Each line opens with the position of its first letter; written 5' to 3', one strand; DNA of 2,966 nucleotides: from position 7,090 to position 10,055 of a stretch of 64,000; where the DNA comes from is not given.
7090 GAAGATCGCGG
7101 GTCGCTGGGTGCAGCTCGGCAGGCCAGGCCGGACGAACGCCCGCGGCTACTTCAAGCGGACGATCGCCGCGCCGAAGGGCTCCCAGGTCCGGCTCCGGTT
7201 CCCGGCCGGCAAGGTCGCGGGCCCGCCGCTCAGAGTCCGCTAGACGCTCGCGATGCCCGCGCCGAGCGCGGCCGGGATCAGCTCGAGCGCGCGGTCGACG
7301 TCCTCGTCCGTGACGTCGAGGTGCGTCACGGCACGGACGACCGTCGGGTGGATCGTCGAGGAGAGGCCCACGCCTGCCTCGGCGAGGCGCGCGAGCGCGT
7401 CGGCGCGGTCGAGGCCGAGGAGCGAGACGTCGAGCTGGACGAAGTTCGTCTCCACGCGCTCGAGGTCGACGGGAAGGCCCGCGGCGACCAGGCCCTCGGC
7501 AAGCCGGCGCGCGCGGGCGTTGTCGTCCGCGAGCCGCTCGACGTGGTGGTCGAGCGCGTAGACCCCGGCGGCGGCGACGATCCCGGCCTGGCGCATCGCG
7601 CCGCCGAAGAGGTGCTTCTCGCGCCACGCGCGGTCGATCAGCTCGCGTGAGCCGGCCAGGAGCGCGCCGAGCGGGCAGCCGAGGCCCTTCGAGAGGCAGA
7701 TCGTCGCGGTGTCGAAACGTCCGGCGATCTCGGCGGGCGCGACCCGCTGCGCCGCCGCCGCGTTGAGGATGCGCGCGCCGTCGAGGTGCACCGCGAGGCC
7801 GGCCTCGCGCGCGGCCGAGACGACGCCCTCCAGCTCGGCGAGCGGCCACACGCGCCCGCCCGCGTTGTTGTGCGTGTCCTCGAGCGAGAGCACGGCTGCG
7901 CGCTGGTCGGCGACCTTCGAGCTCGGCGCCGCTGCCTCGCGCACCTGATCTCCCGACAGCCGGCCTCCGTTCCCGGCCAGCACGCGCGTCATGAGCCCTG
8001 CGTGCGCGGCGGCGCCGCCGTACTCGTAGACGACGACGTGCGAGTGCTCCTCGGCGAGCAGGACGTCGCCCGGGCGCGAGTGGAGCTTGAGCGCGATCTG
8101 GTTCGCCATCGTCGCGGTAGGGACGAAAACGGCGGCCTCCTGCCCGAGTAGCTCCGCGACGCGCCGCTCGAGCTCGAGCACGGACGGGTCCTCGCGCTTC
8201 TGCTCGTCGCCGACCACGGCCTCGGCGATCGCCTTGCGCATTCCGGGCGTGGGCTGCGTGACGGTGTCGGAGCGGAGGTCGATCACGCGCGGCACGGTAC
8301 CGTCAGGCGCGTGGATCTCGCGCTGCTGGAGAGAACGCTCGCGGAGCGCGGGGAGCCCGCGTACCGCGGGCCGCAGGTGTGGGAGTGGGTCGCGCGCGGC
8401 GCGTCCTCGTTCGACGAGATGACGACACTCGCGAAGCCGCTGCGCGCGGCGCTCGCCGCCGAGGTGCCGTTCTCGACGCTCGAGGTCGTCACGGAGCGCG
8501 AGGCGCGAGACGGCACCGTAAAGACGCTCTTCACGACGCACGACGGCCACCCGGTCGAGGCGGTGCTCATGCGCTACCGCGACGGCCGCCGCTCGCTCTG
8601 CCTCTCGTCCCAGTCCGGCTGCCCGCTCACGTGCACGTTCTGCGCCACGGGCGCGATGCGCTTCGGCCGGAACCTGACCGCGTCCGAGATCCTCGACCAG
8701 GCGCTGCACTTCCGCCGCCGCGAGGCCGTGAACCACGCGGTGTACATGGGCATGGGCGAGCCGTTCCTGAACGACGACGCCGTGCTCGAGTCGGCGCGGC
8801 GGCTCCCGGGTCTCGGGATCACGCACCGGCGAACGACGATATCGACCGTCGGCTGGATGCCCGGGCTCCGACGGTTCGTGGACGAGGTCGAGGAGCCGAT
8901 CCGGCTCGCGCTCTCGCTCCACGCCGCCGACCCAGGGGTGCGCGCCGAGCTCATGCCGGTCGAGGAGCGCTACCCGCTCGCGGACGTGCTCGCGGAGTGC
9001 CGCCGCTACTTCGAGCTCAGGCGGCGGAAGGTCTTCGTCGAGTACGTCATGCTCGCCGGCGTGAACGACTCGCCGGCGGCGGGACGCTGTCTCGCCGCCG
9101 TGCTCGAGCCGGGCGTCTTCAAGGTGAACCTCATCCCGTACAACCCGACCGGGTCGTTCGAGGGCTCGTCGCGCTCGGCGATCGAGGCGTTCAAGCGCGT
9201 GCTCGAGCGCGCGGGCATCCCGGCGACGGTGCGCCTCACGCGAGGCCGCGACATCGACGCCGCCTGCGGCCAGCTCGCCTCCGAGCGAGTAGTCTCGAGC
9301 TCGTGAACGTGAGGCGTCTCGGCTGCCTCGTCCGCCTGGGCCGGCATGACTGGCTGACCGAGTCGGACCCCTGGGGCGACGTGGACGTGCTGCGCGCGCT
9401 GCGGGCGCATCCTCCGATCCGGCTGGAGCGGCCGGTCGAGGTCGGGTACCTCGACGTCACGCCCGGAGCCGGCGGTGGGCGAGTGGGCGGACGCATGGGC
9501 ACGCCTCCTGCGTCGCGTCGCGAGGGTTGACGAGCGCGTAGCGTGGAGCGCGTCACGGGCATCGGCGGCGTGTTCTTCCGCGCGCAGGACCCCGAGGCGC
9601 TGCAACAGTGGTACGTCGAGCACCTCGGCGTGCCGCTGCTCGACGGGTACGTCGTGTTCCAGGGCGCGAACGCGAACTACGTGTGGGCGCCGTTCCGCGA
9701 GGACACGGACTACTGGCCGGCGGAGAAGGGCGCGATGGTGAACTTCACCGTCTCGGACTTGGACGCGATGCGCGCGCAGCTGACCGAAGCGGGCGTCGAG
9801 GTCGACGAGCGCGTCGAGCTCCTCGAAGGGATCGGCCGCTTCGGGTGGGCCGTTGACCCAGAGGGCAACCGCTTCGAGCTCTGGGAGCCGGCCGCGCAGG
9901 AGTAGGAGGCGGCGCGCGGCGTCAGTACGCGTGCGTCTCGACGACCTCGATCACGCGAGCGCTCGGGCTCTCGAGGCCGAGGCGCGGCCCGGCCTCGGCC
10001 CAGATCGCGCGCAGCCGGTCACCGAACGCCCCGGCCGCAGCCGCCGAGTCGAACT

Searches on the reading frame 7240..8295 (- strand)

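Call 62: search_protein_families(library=pfam, proteins=[window:7240-8295:-], max_evalue=0.00001)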
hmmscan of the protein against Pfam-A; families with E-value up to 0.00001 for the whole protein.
window:7240-8295:- (351 aa): 1 family
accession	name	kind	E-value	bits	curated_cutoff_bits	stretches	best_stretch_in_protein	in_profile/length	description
PF01212.27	Beta_elim_lyase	-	1.4e-87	294.1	27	1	6-289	1-284/288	Beta-eliminating lyase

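Call 65: search_protein_families(library=ncbifam, proteins=[window:7240-8295:-], max_evalue=0.00001)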
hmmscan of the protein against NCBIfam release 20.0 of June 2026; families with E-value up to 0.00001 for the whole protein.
window:7240-8295:- (351 aa): 4 families
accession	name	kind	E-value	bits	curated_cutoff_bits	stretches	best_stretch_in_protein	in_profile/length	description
NF041359.1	GntG_guanitoxin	subfamily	3e-103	345.6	230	1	3-340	4-341/343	GntG family PLP-dependent aldolase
NF007825.0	PRK10534.1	equivalog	5.9e-77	258.9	312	1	4-337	1-324/333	low-specificity L-threonine aldolase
NF005394.0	PRK06939.1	equivalog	4.5e-06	25.6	460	0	41-323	91-364/397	glycine C-acetyltransferase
TIGR01825.1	gly_Cac_T_rel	subfamily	9.2e-06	24.5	535.4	0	41-325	82-354/385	BioF/Kbl family PLP-dependent acyltransferase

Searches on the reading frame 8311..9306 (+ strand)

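Call 62: search_protein_families(library=pfam, proteins=[window:8311-9306:+], max_evalue=0.00001)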
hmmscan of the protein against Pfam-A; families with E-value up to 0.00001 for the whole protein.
window:8311-9306:+ (331 aa): 2 families
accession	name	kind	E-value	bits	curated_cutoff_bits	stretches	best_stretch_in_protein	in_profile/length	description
PF04055.27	Radical_SAM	-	1.3e-15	58.4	29.5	1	100-254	3-157/166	Radical SAM superfamily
PF21016.3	RlmN_N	-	4.4e-08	33.2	24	1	2-50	7-56/60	Ribosomal RNA large subunit methyltransferase N-terminal domain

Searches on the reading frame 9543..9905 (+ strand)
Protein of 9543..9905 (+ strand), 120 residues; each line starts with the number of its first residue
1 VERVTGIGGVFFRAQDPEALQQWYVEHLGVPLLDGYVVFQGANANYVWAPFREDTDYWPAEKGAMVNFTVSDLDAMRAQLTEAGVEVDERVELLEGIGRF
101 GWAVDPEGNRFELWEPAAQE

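Call 62: search_protein_families(library=pfam, proteins=[window:9543-9905:+], max_evalue=0.00001)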
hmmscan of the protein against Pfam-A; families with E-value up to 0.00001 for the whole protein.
window:9543-9905:+ (120 aa): 2 families
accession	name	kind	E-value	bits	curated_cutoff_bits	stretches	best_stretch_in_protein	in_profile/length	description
PF00903.31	Glyoxalase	-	4.1e-07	30.8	20.6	1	9-113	4-121/121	Glyoxalase/Bleomycin resistance protein/Dioxygenase superfamily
PF18029.7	Glyoxalase_6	-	4.3e-07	31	23.6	1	10-113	2-105/106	Glyoxalase-like domain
